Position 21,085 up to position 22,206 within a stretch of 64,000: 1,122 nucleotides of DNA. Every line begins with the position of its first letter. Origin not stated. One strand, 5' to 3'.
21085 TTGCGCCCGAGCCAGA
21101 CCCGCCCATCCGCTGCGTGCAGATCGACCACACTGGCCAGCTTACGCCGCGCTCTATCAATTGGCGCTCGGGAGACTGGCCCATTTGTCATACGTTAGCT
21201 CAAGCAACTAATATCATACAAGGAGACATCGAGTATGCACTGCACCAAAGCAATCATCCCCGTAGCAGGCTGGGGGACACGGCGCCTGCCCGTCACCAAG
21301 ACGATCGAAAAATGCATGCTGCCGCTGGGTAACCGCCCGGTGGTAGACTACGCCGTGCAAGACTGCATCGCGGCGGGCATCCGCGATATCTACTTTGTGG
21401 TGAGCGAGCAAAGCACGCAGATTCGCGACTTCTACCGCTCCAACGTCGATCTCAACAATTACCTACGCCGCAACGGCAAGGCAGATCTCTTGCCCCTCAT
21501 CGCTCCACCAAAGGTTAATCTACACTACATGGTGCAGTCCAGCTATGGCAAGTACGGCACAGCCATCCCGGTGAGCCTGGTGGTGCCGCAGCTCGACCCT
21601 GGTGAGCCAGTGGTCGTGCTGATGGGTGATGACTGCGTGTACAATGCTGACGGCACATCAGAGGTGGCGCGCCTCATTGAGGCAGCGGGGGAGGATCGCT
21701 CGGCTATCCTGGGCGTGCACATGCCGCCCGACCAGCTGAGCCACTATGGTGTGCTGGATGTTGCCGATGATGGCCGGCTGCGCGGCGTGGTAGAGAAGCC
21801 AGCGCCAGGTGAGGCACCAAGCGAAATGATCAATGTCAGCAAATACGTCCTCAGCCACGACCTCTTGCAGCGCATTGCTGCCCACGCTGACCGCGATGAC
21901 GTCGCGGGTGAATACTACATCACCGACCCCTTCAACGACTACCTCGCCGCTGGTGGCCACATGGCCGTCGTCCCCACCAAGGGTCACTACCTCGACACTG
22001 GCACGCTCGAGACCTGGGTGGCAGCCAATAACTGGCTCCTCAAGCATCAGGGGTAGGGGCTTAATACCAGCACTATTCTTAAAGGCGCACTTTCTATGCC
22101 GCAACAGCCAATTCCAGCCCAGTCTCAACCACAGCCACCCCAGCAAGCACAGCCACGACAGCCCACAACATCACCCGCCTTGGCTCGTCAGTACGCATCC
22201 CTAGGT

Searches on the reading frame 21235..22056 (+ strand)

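Call 12: search_protein_families(library=pfam, proteins=[window:21235-22056:+])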
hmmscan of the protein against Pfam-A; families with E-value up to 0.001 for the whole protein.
window:21235-22056:+ (273 aa): 1 family
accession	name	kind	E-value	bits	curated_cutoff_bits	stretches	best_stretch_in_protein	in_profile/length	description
PF00483.29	NTP_transferase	-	5e-28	98.8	21.2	1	5-268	1-242/245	Nucleotidyl transferase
